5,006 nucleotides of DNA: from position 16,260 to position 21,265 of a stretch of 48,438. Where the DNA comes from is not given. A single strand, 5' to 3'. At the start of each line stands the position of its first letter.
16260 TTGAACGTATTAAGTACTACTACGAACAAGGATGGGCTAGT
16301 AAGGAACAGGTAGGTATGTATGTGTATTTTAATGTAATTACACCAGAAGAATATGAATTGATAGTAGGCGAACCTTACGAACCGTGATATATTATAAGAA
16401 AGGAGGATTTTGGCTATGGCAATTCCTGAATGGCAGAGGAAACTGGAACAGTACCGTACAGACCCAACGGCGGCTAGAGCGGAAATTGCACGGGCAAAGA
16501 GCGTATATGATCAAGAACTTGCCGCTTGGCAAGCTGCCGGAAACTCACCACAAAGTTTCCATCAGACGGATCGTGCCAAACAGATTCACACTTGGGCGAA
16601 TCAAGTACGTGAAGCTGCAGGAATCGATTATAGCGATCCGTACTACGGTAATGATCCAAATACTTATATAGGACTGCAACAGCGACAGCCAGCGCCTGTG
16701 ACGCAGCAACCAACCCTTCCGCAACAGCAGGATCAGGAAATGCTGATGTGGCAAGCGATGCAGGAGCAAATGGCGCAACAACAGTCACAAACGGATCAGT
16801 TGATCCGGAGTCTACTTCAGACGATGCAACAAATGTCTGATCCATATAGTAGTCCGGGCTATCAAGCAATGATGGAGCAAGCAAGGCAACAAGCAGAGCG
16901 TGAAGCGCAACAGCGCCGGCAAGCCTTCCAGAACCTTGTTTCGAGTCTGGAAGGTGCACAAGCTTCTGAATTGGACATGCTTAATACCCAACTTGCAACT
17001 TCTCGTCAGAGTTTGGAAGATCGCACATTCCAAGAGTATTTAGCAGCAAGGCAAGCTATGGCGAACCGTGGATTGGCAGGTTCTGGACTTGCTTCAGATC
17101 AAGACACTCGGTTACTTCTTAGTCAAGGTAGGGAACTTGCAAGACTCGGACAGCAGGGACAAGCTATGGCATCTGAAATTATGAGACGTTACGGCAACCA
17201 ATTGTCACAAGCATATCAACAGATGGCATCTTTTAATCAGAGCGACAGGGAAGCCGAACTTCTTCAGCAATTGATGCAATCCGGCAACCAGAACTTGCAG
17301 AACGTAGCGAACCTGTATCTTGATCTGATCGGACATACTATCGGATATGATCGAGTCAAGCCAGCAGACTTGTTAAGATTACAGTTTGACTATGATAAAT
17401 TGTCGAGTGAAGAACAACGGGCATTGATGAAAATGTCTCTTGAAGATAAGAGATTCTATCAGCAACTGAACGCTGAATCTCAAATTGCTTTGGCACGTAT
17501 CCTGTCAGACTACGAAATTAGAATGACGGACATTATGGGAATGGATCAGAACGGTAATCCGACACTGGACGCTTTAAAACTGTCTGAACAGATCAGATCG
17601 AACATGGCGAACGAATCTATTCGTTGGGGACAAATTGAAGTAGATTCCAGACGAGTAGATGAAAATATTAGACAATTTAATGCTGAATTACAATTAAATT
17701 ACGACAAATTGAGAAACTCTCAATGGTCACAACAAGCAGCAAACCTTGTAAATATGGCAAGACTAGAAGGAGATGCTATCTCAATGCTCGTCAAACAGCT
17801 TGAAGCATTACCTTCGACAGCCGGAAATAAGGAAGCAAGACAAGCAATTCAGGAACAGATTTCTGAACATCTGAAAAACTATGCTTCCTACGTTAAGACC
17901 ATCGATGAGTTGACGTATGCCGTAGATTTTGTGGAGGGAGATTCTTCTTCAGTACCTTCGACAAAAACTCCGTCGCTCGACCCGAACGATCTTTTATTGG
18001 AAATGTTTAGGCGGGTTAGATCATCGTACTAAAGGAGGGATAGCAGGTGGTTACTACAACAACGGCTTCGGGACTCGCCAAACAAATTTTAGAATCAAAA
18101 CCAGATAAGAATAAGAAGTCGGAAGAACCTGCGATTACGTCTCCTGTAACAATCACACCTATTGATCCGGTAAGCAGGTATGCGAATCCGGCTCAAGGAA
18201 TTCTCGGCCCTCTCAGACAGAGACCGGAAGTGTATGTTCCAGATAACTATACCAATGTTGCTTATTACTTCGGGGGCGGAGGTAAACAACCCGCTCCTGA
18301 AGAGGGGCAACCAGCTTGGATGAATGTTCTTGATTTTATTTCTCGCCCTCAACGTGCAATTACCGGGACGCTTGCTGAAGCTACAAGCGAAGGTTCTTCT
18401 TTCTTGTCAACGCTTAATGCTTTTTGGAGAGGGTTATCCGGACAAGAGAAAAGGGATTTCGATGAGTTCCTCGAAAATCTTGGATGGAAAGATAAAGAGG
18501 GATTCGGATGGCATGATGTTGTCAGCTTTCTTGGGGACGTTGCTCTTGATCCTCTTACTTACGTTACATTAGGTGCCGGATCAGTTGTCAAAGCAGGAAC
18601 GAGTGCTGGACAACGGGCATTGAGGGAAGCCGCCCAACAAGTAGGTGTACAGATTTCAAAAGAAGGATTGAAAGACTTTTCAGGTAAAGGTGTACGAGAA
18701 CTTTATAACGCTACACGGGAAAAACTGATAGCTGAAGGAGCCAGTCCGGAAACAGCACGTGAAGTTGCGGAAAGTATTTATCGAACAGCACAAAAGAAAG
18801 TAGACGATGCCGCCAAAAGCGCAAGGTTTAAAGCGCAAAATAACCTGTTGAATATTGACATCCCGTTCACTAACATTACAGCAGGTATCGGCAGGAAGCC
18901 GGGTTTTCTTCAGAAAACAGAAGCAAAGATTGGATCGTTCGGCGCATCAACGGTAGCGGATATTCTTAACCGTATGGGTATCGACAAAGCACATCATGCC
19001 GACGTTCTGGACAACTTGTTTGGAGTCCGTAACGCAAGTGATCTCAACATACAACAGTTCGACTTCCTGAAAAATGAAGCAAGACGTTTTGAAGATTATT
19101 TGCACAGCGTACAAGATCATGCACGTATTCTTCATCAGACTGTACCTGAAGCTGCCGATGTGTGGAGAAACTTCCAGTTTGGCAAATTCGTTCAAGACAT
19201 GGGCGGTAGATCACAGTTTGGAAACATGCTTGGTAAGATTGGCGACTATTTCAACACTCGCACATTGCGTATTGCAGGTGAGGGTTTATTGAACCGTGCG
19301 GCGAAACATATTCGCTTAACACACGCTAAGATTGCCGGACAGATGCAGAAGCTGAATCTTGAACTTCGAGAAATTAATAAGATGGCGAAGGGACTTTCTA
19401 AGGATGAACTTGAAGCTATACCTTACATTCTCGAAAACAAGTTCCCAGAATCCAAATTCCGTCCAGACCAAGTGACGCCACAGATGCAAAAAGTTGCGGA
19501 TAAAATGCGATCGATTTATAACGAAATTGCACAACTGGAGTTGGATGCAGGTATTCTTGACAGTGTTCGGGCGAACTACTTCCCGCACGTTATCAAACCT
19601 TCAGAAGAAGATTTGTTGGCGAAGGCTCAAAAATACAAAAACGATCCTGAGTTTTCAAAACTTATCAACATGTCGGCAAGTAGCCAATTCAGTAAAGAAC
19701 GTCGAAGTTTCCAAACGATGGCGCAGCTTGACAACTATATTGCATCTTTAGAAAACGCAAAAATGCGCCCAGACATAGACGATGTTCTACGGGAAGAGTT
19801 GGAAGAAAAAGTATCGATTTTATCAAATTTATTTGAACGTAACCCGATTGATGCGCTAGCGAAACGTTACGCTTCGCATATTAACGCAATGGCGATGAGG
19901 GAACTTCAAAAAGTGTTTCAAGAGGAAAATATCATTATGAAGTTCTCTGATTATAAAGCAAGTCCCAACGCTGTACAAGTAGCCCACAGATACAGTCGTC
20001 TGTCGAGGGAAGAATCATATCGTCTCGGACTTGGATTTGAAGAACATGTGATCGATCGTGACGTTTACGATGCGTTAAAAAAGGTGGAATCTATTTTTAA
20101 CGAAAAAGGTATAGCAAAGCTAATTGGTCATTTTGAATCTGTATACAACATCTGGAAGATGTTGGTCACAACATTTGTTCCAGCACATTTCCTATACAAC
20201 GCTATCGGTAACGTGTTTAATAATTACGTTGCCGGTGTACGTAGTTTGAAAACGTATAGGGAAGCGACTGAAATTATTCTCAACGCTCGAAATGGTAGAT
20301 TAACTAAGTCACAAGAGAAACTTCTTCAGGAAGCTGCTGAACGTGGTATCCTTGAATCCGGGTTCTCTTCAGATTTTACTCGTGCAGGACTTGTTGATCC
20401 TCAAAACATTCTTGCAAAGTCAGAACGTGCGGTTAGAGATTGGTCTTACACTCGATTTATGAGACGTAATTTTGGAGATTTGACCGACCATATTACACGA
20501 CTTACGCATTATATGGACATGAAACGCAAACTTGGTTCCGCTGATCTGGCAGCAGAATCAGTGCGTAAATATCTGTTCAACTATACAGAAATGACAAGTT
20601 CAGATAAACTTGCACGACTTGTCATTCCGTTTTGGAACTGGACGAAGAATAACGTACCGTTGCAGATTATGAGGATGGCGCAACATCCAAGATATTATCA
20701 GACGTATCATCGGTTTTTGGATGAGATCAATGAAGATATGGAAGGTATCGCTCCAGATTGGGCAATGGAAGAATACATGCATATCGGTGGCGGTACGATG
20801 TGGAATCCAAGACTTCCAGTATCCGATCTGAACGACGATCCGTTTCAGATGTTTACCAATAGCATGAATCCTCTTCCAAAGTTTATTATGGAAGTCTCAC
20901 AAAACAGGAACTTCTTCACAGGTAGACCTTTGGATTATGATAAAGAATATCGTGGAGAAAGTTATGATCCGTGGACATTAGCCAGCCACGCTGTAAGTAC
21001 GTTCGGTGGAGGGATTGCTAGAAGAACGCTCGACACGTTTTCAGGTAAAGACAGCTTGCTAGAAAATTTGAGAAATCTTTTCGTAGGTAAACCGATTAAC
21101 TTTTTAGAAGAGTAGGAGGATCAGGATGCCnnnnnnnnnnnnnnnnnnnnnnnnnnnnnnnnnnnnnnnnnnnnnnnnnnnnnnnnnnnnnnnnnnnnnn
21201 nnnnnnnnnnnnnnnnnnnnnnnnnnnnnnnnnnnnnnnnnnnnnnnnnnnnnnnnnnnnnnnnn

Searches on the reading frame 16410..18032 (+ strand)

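Call 78: search_protein_families(library=pfam, proteins=[window:16410-18032:+], max_evalue=0.01)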
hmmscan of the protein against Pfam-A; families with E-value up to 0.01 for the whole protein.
window:16410-18032:+ (540 aa): 1 family
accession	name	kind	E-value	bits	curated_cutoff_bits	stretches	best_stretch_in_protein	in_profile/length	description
PF16533.10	SOAR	-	0.0072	16.7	25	0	132-204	8-78/101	STIM1 Orai1-activating region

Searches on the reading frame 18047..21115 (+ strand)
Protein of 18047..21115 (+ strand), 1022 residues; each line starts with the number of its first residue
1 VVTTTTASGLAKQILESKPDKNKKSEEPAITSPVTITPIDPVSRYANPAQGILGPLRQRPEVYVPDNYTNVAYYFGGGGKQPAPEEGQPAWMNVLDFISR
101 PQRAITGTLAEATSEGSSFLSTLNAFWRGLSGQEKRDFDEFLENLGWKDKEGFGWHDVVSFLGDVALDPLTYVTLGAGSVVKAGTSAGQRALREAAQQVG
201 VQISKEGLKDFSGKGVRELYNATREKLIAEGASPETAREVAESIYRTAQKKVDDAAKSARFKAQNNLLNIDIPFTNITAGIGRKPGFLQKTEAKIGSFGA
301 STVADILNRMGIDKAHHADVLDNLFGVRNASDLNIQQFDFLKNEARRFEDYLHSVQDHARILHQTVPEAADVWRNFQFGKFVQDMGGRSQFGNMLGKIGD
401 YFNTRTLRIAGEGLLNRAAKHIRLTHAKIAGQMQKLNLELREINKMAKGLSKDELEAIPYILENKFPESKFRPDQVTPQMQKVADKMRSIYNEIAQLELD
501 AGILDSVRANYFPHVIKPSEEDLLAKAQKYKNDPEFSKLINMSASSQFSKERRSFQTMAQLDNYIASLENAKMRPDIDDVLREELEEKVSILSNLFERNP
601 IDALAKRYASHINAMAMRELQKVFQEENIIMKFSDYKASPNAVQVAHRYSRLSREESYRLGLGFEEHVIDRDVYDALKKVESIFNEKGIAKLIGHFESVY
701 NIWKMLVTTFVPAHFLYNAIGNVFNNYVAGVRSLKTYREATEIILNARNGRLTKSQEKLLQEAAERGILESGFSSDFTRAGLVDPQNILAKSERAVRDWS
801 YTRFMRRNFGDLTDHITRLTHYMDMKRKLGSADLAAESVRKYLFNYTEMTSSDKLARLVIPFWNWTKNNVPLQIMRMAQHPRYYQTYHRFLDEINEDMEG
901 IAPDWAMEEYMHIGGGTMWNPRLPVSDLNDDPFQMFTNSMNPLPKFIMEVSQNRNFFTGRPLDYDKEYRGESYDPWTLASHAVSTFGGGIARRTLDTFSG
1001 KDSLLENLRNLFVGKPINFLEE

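Call 78: search_protein_families(library=pfam, proteins=[window:18047-21115:+], max_evalue=0.01)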
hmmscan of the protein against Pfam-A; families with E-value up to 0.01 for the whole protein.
window:18047-21115:+ (1022 aa): 1 family
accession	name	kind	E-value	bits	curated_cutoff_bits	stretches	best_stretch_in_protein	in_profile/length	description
PF08439.15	Peptidase_M3_N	-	0.0021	18.7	25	0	724-766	10-52/70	Oligopeptidase F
